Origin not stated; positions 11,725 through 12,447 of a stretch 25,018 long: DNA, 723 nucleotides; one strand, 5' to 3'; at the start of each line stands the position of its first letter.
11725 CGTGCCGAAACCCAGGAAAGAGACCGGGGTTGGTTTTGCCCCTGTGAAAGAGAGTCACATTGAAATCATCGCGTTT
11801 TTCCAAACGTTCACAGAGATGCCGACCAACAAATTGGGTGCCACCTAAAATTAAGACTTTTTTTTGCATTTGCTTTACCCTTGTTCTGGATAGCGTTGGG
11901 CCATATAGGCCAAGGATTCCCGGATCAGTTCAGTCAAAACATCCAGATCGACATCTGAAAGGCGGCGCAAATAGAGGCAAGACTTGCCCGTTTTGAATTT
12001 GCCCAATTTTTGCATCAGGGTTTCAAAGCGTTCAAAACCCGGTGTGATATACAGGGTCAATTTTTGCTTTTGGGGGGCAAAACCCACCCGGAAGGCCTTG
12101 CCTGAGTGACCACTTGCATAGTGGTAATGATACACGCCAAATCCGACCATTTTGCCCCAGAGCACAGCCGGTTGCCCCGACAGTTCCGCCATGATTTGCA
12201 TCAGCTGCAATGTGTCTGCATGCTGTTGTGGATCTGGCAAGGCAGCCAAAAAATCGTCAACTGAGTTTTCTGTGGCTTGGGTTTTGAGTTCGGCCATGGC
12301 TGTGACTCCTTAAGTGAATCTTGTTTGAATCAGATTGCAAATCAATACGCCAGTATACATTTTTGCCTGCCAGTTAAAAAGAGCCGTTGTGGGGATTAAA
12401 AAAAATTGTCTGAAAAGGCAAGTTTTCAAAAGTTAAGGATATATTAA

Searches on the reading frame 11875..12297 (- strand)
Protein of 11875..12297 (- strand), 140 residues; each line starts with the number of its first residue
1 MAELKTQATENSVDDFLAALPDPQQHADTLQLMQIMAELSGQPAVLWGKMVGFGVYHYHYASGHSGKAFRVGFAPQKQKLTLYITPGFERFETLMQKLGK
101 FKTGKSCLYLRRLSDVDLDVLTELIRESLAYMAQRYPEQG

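Call 48: search_protein_families(library=pfam, proteins=[window:11875-12297:-], max_evalue=0.001)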
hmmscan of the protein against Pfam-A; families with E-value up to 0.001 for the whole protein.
window:11875-12297:- (140 aa): 1 family
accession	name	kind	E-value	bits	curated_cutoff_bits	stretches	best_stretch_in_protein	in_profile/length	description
PF08818.16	DUF1801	-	4.6e-10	40.2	27.2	1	49-128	21-84/85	Domain of unknown function (DU1801)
